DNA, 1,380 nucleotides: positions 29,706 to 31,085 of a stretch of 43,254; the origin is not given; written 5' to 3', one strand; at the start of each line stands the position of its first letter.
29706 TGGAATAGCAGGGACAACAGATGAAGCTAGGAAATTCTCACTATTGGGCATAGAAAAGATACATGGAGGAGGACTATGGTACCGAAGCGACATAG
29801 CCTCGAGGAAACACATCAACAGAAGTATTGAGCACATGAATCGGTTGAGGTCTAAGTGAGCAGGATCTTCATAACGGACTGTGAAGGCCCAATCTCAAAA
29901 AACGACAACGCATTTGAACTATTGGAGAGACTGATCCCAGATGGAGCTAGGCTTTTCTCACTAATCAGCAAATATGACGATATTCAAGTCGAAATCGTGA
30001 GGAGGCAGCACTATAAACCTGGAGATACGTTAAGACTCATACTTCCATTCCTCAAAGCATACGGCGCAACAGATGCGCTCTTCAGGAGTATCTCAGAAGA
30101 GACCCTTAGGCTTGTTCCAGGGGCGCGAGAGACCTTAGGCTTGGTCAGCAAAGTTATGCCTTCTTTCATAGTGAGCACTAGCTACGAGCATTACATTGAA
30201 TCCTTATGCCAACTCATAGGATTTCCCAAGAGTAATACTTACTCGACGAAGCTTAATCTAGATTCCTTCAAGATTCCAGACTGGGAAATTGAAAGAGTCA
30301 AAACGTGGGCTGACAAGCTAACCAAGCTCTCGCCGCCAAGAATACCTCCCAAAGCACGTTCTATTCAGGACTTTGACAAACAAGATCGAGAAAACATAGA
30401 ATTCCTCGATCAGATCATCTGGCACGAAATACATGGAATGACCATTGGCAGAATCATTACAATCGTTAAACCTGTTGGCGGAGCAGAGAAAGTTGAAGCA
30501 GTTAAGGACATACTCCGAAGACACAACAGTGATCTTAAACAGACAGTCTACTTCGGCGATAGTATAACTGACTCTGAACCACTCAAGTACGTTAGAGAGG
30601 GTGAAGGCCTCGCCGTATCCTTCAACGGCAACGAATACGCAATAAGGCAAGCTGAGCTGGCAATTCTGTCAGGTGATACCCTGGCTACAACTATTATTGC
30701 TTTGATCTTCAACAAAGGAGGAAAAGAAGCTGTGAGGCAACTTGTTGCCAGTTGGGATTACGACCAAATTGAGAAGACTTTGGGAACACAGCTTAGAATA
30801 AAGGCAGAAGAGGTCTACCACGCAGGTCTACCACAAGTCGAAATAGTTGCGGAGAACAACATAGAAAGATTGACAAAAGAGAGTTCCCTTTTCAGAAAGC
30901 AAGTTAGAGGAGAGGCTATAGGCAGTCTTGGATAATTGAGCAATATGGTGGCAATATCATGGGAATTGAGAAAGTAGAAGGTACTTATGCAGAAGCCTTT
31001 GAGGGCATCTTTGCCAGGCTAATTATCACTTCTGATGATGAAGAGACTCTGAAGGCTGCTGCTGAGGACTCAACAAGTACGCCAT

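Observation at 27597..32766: Tightly coupled operon proC / PurD-like ATP-grasp / HAD-like / second Ftr paralog / PfkB kinase: candidate unassigned pathway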

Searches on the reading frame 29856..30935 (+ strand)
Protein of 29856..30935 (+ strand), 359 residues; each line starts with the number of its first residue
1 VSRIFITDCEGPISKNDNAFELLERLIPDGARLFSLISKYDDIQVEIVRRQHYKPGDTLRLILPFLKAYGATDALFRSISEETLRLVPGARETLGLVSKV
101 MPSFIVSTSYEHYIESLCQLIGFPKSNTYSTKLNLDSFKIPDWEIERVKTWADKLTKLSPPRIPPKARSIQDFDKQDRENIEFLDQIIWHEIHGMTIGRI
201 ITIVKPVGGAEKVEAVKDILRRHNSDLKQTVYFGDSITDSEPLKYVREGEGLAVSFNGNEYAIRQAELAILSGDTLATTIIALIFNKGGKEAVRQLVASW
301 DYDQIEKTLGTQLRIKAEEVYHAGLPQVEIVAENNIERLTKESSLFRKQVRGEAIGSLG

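Call 3: search_protein_families(library=pfam, proteins=[window:29856-30935:+], max_evalue=0.01)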
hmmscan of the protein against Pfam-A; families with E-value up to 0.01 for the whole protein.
window:29856-30935:+ (359 aa): 2 families
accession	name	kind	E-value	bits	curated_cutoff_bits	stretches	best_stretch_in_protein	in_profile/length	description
PF12710.13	HAD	-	1.1e-06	29.6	27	1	194-239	137-184/189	haloacid dehalogenase-like hydrolase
PF08282.18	Hydrolase_3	-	0.00084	19.6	20.9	1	208-266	184-239/255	haloacid dehalogenase-like hydrolase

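Call 4: search_protein_families(library=ncbifam, proteins=[window:29856-30935:+], max_evalue=0.01)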
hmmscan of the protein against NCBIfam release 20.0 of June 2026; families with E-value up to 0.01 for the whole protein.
window:29856-30935:+ (359 aa): 3 families
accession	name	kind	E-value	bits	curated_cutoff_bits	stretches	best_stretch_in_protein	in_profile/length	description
TIGR01488.1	HAD-SF-IB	subfamily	5.9e-09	36.1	45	1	196-245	128-176/177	HAD-IB family phosphatase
TIGR01490.1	HAD-SF-IB-hyp1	subfamily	3.7e-05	24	98.3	1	206-246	150-190/202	HAD-IB family hydrolase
TIGR01484.1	HAD-SF-IIB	subfamily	6e-05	23.2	41.8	1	198-248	168-217/221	HAD-IIB family hydrolase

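Call 16: find_homologous_proteins(query=window:29856-30935:+, max_evalue=0.00001)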
Query window:29856-30935:+ (359 aa): 4843 proteins with E <= 0.00001 among 8000 candidates; the best 120 are listed.
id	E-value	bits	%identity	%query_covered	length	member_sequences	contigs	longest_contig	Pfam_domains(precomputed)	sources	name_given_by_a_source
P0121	1.8e-226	769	97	100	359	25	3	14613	PF12710.14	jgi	jgi:energy-converting hydrogenase A subunit R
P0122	2.1e-148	512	62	100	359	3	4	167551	PF12710.14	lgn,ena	-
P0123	2.0e-147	509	61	100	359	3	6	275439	PF12710.14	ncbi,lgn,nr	ncbi:MAG: hypothetical protein QXL25_00075 [Candidatus Bathyarchaeia archaeon]|nr:hypothetical prote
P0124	2.3e-147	509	62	100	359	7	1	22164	PF12710.14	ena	-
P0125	1.2e-146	506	61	100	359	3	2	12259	PF12710.14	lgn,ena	-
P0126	3.1e-146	505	62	100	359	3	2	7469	-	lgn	-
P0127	1.8e-145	503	61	100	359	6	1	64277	PF12710.14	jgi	-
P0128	5.0e-143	495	59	100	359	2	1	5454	PF12710.14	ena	-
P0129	5.2e-143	494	59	100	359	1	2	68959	-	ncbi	ncbi:MAG: hypothetical protein ACUVTM_06075 [Candidatus Bathyarchaeia archaeon]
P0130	1.1e-139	484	60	100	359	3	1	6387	PF12710.14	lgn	-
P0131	1.5e-139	483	59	99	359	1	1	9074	-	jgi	jgi:energy-converting hydrogenase A subunit R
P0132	1.6e-139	483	60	100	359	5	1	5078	-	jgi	jgi:energy-converting hydrogenase A subunit R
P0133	4.0e-139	482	60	100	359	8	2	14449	PF00702.33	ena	-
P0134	2.4e-138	479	59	99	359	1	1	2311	-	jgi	-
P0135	7.7e-136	471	58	100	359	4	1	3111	-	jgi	-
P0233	3.2e-113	397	52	99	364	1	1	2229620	PF02358.23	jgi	-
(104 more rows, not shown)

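Call 18: find_encoding_contigs(protein=P0233, flank=10000, max_places=2)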
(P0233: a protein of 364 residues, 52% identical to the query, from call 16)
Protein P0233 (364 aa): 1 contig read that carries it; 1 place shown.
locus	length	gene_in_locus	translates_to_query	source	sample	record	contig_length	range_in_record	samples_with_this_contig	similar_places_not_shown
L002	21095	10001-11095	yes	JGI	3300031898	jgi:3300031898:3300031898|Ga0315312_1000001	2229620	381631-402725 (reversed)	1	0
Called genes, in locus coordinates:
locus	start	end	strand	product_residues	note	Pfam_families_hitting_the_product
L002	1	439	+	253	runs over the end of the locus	PF01656:CbiA (weak), PF06564:CBP_BcsQ (faint), PF13614:AAA_31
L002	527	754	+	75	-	-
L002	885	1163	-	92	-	PF05016:ParE_toxin, PF05973:Gp49 (weak)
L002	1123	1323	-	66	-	-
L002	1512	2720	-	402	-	PF01941:AdoMet_Synthase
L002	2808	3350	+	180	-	PF12844:HTH_19 (weak), PF13560:HTH_31, PF13744:HTH_37 (faint), PF01381:HTH_3, PF13443:HTH_26 (weak), PF00571:CBS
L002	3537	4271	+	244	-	PF02525:Flavodoxin_2, PF03358:FMN_red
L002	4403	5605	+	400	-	PF01368:DHH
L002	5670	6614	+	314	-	PF13851:GAS (faint)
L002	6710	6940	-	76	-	-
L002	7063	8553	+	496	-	PF13522:GATase_6, PF13537:GATase_7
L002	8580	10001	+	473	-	PF02844:GARS_N, PF01071:GARS_A, PF02843:GARS_C (weak)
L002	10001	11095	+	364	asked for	PF02358:Trehalose_PPase (faint)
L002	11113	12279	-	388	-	PF04326:SLFN_AlbA_2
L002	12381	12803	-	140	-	PF09719:C_GCAxxG_C_C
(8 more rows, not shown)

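Call 26: search_protein_representatives(protein=window:29856-30935:+)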
Query: 359 residues. Proteins with E-value up to 0.001 (for the whole library): 626; up to 1e-10: 449; up to 1e-30: 207. The best 150 are listed.
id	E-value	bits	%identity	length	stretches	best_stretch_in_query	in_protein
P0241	6.2e-109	380.7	50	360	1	1-359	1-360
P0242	2.6e-107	375.4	50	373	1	3-359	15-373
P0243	4.7e-102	358.1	47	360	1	2-359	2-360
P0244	2.7e-98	345.8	47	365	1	3-359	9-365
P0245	7.8e-94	331.1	46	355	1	2-359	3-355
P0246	9.4e-89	314.4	46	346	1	3-359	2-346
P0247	2.5e-88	313.0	44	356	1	1-359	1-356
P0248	7.2e-88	311.5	46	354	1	3-359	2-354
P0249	1.8e-87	310.2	43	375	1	3-359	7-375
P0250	7.7e-83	294.9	46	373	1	1-359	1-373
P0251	3.7e-82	292.7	44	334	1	27-359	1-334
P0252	8.4e-82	291.5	42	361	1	3-359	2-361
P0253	3.7e-81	289.4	43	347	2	2-304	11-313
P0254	6.4e-81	288.6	42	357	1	3-359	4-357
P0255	9.6e-81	288.0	42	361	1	2-359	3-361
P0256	1.1e-80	287.9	40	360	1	3-359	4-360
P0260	3.8e-78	279.5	40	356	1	3-359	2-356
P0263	6.9e-76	272.1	38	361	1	2-359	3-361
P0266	6.8e-74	265.5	38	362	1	5-357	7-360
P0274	9.2e-71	255.2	38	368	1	5-359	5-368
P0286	1.2e-64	235.1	36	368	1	6-359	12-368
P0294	1.7e-62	228.1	37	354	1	5-359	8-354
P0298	3.1e-61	223.9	38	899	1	4-359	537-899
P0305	8.6e-59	215.9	36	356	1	4-359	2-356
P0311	7.5e-57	209.5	35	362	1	6-359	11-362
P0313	2.7e-55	204.4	34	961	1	4-359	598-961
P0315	3.8e-55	203.9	38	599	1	3-301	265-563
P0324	6.9e-53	196.5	30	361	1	2-352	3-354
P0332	3.0e-50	187.8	29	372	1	5-350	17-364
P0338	1.7e-48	182.0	30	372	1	3-349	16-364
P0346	7.9e-46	173.2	27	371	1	3-352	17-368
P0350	5.6e-45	170.5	30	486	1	4-352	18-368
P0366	4.0e-42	161.1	26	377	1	2-352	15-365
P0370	1.8e-41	158.9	27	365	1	17-350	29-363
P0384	1.5e-38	149.3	29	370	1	13-350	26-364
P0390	7.5e-38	147.0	36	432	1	3-292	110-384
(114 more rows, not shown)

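Call 27: search_protein_families(library=pfam, proteins=[P0298, P0313, P0315, P0350, P0390], max_evalue=0.001)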
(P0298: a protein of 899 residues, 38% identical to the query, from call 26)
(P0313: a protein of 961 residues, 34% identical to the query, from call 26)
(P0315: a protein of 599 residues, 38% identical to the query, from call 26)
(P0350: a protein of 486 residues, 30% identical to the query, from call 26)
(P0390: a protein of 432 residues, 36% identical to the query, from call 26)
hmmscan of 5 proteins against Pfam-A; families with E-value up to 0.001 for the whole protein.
P0298 (899 aa): 1 family
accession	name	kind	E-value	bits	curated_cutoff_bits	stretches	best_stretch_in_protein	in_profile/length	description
PF08282.18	Hydrolase_3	-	0.00025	21.3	20.9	0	744-812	185-242/255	haloacid dehalogenase-like hydrolase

P0313 (961 aa): 2 families
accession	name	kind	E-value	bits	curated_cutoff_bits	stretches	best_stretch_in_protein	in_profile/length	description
PF08282.18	Hydrolase_3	-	0.00015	22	20.9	1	789-874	171-243/255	haloacid dehalogenase-like hydrolase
PF02222.28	ATP-grasp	-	0.00015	21.9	27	0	427-453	153-179/179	ATP-grasp domain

P0315 (599 aa): 1 family
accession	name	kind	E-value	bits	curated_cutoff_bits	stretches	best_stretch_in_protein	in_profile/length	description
PF00551.24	Formyl_trans_N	-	6.6e-12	46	26.1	1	86-173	62-149/181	Formyl transferase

P0350 (486 aa): 0 families

P0390 (432 aa): 5 families
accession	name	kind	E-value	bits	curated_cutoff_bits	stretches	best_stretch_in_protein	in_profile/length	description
PF00702.32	Hydrolase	-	1.9e-11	45.1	26.4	1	172-228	85-137/191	haloacid dehalogenase-like hydrolase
PF08308.17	PEGA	-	3.2e-11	43.4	20.8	1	2-53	18-70/71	PEGA domain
PF12710.13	HAD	-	1.5e-10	42.3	27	1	300-336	151-189/189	haloacid dehalogenase-like hydrolase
PF13620.12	CarboxypepD_reg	-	0.00014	22.6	32.3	1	15-51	45-82/82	Carboxypeptidase regulatory-like domain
PF13419.12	HAD_2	-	0.0004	21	23.8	0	188-227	78-117/178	Haloacid dehalogenase-like hydrolase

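Call 28: search_solved_structures(query=window:29856-30935:+, max_evalue=1)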
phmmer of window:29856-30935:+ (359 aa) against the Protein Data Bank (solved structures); distinct sequences matched with E-value up to 1: 39.
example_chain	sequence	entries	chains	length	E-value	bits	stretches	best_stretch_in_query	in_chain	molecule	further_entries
1y8a_A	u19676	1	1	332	1.6e-30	109.8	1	3-288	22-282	hypothetical protein AF1437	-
3ugm_A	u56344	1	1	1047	1e-13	54.5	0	175-220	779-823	TAL effector AvrBs3/PthA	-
2ypf_A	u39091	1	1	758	2.3e-13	53.3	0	145-220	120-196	AVRBS3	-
9ld1_A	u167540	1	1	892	1.5e-11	47.3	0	145-220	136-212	inactivate TOD4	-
9lcz_A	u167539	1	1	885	1.5e-11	47.3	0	145-220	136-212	Inactivate TOD6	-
9lcx_A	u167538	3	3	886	1.6e-11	47.3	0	145-220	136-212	Inactivate TOD6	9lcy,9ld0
9jo8_A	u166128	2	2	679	7.8e-10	41.7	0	145-220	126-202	TALE repeat protein targeting mitochondiral ND1-L gene. | TALE repeat protein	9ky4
4gg4_A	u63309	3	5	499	3.3e-08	36.4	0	145-220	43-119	Hax3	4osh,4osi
3v6p_A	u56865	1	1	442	4.6e-08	35.9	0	145-220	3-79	dHax3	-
4ot3_A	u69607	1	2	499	5.6e-08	35.6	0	145-220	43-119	Hax3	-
4osv_A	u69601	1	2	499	5.7e-08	35.6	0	145-220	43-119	Hax3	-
6jtq_A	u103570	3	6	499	6.4e-08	35.4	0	145-220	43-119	TAL effector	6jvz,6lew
4ot0_A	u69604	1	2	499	7.1e-08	35.3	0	145-220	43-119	Hax3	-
4osk_A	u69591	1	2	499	7.2e-08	35.2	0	145-220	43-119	Hax3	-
4osr_A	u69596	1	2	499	8.9e-08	34.9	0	145-220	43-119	Hax3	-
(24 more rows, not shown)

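Call 29: search_protein_families(library=ncbifam, proteins=[P0298, P0313, P0315], max_evalue=0.01)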
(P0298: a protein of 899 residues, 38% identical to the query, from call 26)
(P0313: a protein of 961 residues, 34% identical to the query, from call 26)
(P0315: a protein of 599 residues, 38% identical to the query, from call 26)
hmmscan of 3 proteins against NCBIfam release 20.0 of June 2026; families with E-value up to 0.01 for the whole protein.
P0298 (899 aa): 4 families
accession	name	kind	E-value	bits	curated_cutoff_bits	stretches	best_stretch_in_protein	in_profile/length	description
NF006766.0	PRK09288.1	equivalog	2.5e-08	33.1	339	0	366-396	275-305/396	formate-dependent phosphoribosylglycinamide formyltransferase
TIGR01142.1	purT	equivalog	2.3e-05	23.4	502.15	0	366-397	262-293/380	phosphoribosylglycinamide formyltransferase 2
TIGR00338.1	serB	equivalog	0.0026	17.4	144.15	1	744-807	150-209/219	phosphoserine phosphatase SerB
TIGR00099.1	Cof-subfamily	subfamily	0.003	17.2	137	0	701-804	146-243/256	Cof-type HAD-IIB family hydrolase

P0313 (961 aa): 7 families
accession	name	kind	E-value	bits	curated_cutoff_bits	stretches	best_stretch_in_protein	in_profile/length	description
NF006766.0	PRK09288.1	equivalog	2.8e-08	32.9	339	1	427-462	275-310/396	formate-dependent phosphoribosylglycinamide formyltransferase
TIGR01142.1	purT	equivalog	4.6e-06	25.8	502.15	1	427-460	262-295/380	phosphoribosylglycinamide formyltransferase 2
TIGR00338.1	serB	equivalog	7.3e-06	25.7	144.15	1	805-871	150-212/219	phosphoserine phosphatase SerB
TIGR01490.1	HAD-SF-IB-hyp1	subfamily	5.3e-05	23.5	98.3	1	803-841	151-189/202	HAD-IB family hydrolase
TIGR01488.1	HAD-SF-IB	subfamily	0.0012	18.9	45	0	804-841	139-176/177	HAD-IB family phosphatase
NF004675.0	PRK06019.1-1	equivalog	0.0063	15.3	375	0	386-460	229-297/375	5-(carboxyamino)imidazole ribonucleotide synthase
TIGR01484.1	HAD-SF-IIB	subfamily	0.0087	16.1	41.8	0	804-840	177-213/221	HAD-IIB family hydrolase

P0315 (599 aa): 2 families
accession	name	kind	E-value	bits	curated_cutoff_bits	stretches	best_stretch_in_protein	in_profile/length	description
TIGR00639.1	PurN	equivalog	2.4e-14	53.3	150.1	1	37-173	29-149/192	phosphoribosylglycinamide formyltransferase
NF004684.0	PRK06027.1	subfamily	0.00016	21.5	223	1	86-171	148-233/286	formyltetrahydrofolate deformylase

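Call 35: find_related_loci(query=A2, collection=genome_contigs, flank=10000)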
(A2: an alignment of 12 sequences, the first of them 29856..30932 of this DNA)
Query A2 (359 aa) in genome_contigs; peptide patterns used: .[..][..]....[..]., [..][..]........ (x = any residue, [..] = any of these).
599 stretches matched a pattern (row limit reached: there are more); 549 encode a relative of the query (tblastn E <= 1e-3); the best 80 are kept; 80 distinct loci.
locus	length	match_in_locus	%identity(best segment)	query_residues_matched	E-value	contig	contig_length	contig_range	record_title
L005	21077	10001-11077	60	1-359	8e-153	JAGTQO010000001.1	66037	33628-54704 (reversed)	MAG: Candidatus Bathyarchaeota archaeon isolate QZM_A2_bin_35 QZM_A2_bin_35_scaffold_207_curated, whole genome shotgun s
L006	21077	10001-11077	59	1-359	1e-145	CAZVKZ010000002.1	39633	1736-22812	MAG TPA_asm: uncultured Candidatus Bathyarchaeia archaeon isolate binchicken_co10_289 genome assembly, contig: NODE_289_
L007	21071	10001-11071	56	3-359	3e-141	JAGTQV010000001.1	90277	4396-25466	MAG: Candidatus Bathyarchaeota archaeon isolate QZM_B1_bin_58 QZM_B1_bin_58_scaffold_176_curated, whole genome shotgun s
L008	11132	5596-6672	57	1-359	3e-140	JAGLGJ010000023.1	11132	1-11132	MAG: Candidatus Bathyarchaeota archaeon isolate RS_10_29 ROV157_10.bin.29.fa_23, whole genome shotgun sequence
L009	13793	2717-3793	55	1-359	7e-138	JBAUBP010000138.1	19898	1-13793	MAG: Candidatus Bathyarchaeia archaeon isolate MFD12973_ilm_asm_bin19 k127_284997, whole genome shotgun sequence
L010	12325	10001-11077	55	1-359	2e-137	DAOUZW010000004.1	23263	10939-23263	MAG TPA_asm: Candidatus Bathyarchaeota archaeon isolate CSMAG_963 CSMAG_963_k141_5022314_length_23263_cov_10.4520, whole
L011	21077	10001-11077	60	1-359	1e-153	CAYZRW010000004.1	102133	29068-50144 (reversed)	MAG TPA_asm: uncultured Candidatus Bathyarchaeia archaeon isolate SRP098346_co1_347 genome assembly, contig: NODE_36_len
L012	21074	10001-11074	52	3-359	3e-125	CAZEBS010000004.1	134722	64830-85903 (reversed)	MAG TPA_asm: uncultured Candidatus Bathyarchaeia archaeon isolate SRP323688_co1_125 genome assembly, contig: NODE_243_le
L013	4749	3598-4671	54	3-359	3e-126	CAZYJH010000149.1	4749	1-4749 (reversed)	MAG TPA_asm: uncultured Candidatus Bathyarchaeia archaeon isolate binchicken_co81_63 genome assembly, contig: NODE_34815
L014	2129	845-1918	54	3-359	4e-133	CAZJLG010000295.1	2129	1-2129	MAG TPA_asm: uncultured Candidatus Bathyarchaeia archaeon isolate binchicken_co150_774 genome assembly, contig: NODE_209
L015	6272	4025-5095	51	3-359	7e-124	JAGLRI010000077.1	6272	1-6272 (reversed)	MAG: Candidatus Bathyarchaeota archaeon isolate RS_9_1 ROV157_9.bin.1.fa_77, whole genome shotgun sequence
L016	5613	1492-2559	52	4-359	2e-122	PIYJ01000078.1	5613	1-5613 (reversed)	MAG: Candidatus Bathyarchaeota archaeon isolate M10_bin190 bin1901_scaffold9943, whole genome shotgun sequence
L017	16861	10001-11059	51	3-355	7e-122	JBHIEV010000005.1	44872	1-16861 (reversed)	MAG: Candidatus Bathyarchaeia archaeon isolate b2.sp2_bin.20 NODE_89_length_44872_cov_16.837919, whole genome shotgun se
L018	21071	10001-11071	50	3-359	5e-121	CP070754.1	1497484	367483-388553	MAG: Candidatus Bathyarchaeota archaeon isolate bin30 chromosome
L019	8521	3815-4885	50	3-359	2e-120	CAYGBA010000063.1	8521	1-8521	MAG TPA_asm: uncultured Candidatus Bathyarchaeia archaeon isolate ERP108616_co2_86 genome assembly, contig: NODE_16282_l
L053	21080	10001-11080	48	1-359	3e-113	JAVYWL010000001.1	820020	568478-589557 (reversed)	MAG: Candidatus Bathyarchaeia archaeon isolate DRTY-2_202007_bins_32 DRTY-2_202007_bins_32_scaffold_1, whole genome shot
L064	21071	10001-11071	48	5-359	3e-111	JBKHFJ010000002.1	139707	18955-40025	MAG: Methanomassiliicoccales archaeon isolate D1M05_42 NODE_13_length_139707_cov_7.814582, whole genome shotgun sequence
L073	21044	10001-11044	48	1-359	2e-110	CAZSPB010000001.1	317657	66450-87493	MAG TPA_asm: uncultured archaeon isolate binchicken_co6_169 genome assembly, contig: NODE_3_length_317657_cov_14.718824,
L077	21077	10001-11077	49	3-359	7e-110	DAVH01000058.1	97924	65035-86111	MAG TPA_asm: Methanomassiliicoccus sp. UBA6 UBA6_contig_1846, whole genome shotgun sequence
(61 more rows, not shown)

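Call 41: search_protein_families(library=pfam, proteins=[L064:7389-9125:+, L064:9119-9943:+, L064:11363-11998:-, L064:12050-13510:-, L064:5024-6946:-, L053:11080-11973:-, L053:11945-12748:-, L053:12864-13427:+, L053:13437-14558:-, L064:6544-7275:-], max_evalue=0.001)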
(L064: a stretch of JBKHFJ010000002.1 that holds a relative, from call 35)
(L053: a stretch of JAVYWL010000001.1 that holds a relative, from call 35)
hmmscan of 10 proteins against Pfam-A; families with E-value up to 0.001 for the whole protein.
L064:7389-9125:+ (578 aa): 1 family
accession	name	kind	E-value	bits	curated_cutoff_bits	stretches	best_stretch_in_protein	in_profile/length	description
PF00294.29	PfkB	-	4.5e-42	144.9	25.8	1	314-560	33-295/302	pfkB family carbohydrate kinase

L064:9119-9943:+ (274 aa): 1 family
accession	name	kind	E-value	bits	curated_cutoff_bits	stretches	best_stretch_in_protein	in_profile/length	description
PF00551.24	Formyl_trans_N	-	1.9e-07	31.5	26.1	1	67-176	60-150/181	Formyl transferase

L064:11363-11998:- (211 aa): 2 families
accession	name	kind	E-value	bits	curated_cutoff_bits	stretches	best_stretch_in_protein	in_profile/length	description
PF12710.13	HAD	-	6e-13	50.1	27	1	5-169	1-187/189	haloacid dehalogenase-like hydrolase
PF00702.32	Hydrolase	-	0.00018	22.4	26.4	0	4-113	3-139/191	haloacid dehalogenase-like hydrolase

L064:12050-13510:- (486 aa): 1 family
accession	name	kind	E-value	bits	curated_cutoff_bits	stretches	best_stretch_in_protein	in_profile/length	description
PF01980.22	TrmO_N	-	6.1e-25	88.1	26.8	1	362-466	11-116/116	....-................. O N-terminal domain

L064:5024-6946:- (640 aa): 0 families

L053:11080-11973:- (297 aa): 0 families

L053:11945-12748:- (267 aa): 8 families
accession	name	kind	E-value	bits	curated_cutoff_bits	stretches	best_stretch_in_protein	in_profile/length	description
PF06745.19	ATPase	-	1.2e-54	185.6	26.6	1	7-232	2-228/231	KaiC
PF05625.17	PAXNEB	-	7.1e-09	35.6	28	1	6-69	19-83/366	PAXNEB protein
PF13481.12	AAA_25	-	3.6e-07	30.4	27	1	3-136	12-155/195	AAA domain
PF00154.27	RecA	-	2.1e-06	27.8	27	1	2-67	29-95/262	recA bacterial DNA recombination protein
PF14417.12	MEDS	-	6.4e-05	23.3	29.8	1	42-133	18-109/161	MEDS: MEthanogen/methylotroph, DcmR Sensory domain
PF08423.17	Rad51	-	8.3e-05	22.4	22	1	4-82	6-92/244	Rad51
PF20720.3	nSTAND3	-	0.00019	21.6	27.2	1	27-73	20-67/155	Novel STAND NTPase 3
PF13401.12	AAA_22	-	0.00049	20.9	27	1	27-131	8-91/130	AAA domain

L053:12864-13427:+ (187 aa): 2 families
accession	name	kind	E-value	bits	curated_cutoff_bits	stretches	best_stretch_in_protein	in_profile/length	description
PF19027.5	DUF5752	-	1.6e-06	28.1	23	1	85-174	107-207/208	Family of unknown function (DUF5752)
PF01325.25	Fe_dep_repress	-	0.00023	21.7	26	1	9-59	3-56/60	Iron dependent repressor, N-terminal DNA binding domain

L053:13437-14558:- (373 aa): 1 family
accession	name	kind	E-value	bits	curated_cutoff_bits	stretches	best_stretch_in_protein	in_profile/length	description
PF01950.21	FBPase_3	-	3.6e-161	536.7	25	1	4-370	1-360/361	Fructose-1,6-bisphosphatase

L064:6544-7275:- (243 aa): 2 families
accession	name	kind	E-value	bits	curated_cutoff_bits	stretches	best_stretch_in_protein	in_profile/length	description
PF01636.29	APH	-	4.8e-08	33.5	23.2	0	39-123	11-108/239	Phosphotransferase enzyme family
PF01163.29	RIO1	-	1.1e-06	28.9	22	1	60-106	54-102/187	RIO domain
